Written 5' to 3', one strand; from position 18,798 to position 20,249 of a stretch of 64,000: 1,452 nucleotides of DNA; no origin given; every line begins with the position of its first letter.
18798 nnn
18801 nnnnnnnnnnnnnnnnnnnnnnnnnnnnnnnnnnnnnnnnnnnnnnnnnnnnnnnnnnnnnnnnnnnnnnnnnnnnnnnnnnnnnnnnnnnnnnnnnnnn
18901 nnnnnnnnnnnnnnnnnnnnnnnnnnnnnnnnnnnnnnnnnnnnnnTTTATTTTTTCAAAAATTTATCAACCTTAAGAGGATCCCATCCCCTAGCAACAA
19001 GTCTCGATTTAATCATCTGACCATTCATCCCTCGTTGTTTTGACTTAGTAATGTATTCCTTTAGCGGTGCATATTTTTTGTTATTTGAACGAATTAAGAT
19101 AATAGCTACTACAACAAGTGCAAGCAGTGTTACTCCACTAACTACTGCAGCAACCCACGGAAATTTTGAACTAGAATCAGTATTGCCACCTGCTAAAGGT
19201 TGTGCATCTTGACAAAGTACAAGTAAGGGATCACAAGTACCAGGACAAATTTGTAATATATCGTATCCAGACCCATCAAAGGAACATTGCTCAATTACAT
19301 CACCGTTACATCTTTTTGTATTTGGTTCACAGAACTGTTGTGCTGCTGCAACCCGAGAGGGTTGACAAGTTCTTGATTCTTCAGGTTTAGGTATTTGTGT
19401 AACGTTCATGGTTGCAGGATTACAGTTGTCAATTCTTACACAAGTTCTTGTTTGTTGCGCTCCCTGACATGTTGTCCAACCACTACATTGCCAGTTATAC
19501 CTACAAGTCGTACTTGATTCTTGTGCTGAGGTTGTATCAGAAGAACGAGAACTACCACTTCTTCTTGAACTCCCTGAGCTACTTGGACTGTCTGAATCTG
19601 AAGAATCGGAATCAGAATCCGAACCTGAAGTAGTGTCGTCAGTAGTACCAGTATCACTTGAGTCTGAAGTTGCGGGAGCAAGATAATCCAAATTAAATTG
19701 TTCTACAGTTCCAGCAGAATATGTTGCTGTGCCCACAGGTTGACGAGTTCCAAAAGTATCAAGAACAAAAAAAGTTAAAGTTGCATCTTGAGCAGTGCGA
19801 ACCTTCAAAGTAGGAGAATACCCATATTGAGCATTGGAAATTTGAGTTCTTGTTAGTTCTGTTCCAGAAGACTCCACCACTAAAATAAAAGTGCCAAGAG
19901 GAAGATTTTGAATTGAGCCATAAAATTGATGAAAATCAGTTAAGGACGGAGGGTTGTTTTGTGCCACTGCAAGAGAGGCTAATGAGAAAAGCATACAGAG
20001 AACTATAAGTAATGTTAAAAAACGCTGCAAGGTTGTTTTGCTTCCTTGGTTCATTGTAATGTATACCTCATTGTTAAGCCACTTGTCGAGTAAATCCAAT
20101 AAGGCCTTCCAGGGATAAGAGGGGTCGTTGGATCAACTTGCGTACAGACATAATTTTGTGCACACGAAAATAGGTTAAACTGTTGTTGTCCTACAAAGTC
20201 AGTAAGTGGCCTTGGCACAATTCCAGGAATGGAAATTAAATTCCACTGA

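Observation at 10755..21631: Duplicated gene pair: type II 'MAK...' membrane protein followed by type I WxC-repeat membrane protein with conserved cytoplasmic tail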

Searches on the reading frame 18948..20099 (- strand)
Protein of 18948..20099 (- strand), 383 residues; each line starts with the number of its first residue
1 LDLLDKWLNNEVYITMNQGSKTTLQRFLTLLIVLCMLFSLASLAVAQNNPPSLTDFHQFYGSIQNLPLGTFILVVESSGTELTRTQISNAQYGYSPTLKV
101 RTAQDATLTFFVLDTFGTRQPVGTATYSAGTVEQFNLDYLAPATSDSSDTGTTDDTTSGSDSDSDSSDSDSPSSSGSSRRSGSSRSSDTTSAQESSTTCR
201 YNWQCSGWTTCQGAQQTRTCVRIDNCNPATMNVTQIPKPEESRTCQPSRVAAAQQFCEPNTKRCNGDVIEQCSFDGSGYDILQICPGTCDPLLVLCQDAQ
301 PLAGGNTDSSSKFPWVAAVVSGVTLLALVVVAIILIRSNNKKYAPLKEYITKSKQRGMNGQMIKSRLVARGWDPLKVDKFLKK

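Call 4: search_protein_families(library=pfam, proteins=[window:18948-20099:-], max_evalue=1)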
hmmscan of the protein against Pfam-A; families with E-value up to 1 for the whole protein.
window:18948-20099:- (383 aa): 5 families
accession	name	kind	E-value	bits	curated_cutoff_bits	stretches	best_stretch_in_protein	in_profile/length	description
PF19442.4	CRIM1_C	-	0.0049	17.3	27.2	1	310-364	29-82/130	Cysteine-rich motor neuron 1 protein C-terminal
PF07655.18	Secretin_N_2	-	0.074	14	23.4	1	134-195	3-63/91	Secretin N-terminal domain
PF08285.16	DPM3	-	0.16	12.6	25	1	313-355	40-82/90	Dolichol-phosphate mannosyltransferase subunit 3 (DPM3)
PF14575.11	EphA2_TM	-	0.4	11.9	28.9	1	316-356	2-41/74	Ephrin type-A receptor 2 transmembrane domain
PF09073.15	BUD22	-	0.42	10.3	37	1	132-194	214-279/435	BUD22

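Call 10: list_cluster_members(proteins=[P0001, window:18948-20054:-, window:11874-14084:-, window:20051-21631:-])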
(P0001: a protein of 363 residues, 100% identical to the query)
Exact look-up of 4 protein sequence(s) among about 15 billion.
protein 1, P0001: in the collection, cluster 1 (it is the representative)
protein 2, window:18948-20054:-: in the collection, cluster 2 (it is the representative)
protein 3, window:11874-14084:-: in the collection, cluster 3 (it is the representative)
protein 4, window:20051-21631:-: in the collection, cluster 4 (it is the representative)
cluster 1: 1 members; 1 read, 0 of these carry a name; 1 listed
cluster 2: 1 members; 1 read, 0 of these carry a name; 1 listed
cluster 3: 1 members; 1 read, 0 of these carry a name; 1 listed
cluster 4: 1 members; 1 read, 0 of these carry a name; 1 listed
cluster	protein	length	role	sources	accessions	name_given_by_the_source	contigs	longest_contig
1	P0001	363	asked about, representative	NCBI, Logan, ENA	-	-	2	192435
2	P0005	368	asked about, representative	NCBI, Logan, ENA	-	-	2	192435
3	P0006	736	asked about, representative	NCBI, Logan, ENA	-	-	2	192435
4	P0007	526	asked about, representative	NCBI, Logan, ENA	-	-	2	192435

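Call 11: find_homologous_proteins(query=window:18948-20054:-, max_evalue=0.01)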
Query window:18948-20054:- (368 aa): 4 proteins with E <= 0.01 among 8000 candidates.
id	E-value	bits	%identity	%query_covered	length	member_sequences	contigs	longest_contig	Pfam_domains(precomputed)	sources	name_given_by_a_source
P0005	7.1e-243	823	100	100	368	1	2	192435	-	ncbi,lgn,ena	-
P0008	6.0e-58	215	36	53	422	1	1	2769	-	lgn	-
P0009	1.3e-46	178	29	97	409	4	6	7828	-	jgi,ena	-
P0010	4.2e-8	51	32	13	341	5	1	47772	-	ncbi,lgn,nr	ncbi:hypothetical protein HZC31_03490 [Candidatus Woesearchaeota archaeon]|nr:hypothetical protein [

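Call 17: find_encoding_contigs(protein=P0009, flank=8000, max_places=6)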
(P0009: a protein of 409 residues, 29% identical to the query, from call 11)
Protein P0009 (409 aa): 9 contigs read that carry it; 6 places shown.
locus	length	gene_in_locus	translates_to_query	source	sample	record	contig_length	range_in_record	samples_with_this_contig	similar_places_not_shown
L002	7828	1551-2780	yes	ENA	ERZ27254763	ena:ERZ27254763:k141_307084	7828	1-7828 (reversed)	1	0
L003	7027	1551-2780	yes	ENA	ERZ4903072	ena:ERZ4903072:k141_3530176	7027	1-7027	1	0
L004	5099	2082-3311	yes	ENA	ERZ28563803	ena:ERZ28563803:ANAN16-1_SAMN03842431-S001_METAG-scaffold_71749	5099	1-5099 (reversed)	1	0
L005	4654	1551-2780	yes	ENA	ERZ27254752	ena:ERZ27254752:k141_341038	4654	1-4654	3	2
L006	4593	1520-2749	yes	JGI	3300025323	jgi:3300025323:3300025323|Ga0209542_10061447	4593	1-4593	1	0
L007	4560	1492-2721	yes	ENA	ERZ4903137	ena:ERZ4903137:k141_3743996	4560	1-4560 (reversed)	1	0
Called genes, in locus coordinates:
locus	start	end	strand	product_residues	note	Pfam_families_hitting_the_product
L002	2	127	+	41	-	?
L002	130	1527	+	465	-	-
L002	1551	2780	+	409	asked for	-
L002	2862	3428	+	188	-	PF01047:MarR (faint)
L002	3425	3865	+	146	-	-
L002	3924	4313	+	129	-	PF18765:Polbeta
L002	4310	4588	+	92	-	-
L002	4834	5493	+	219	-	PF01633:Choline_kinase, PF01636:APH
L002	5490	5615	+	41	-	-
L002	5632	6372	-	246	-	-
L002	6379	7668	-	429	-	-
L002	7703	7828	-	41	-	?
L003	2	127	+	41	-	?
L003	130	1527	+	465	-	-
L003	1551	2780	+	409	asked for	-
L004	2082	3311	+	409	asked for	-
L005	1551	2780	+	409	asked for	-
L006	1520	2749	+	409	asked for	-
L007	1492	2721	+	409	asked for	-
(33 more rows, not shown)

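Call 29: search_protein_families(library=ncbifam, proteins=[P0005], max_evalue=1)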
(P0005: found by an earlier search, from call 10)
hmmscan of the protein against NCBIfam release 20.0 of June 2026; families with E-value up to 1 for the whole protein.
P0005 (368 aa): 3 families
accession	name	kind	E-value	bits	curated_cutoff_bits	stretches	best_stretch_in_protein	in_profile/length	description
NF033218.1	anchor_AmaP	equivalog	0.072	12.9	55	0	10-46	5-41/166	alkaline shock response membrane anchor protein AmaP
NF006362.0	PRK08581.1-4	equivalog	0.3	10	620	1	128-223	107-205/541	amidase domain-containing protein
NF005848.0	PRK07764.2-4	equivalog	0.83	8.1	1259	0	102-227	574-707/827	DNA polymerase III subunit gamma and tau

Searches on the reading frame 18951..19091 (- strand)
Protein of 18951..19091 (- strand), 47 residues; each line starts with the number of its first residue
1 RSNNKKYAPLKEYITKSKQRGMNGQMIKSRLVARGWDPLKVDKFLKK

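Call 76: search_protein_families(library=pfam, proteins=[window:18951-19091:-], max_evalue=10)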
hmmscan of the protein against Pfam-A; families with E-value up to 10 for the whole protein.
seq(47 aa): 1 family
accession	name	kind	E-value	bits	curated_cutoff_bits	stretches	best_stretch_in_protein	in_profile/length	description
PF23902.1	AAA_lid_PRS2_C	-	0.045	14.3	34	1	8-31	21-42/73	PRS2 AAA+ lid C-terminal domain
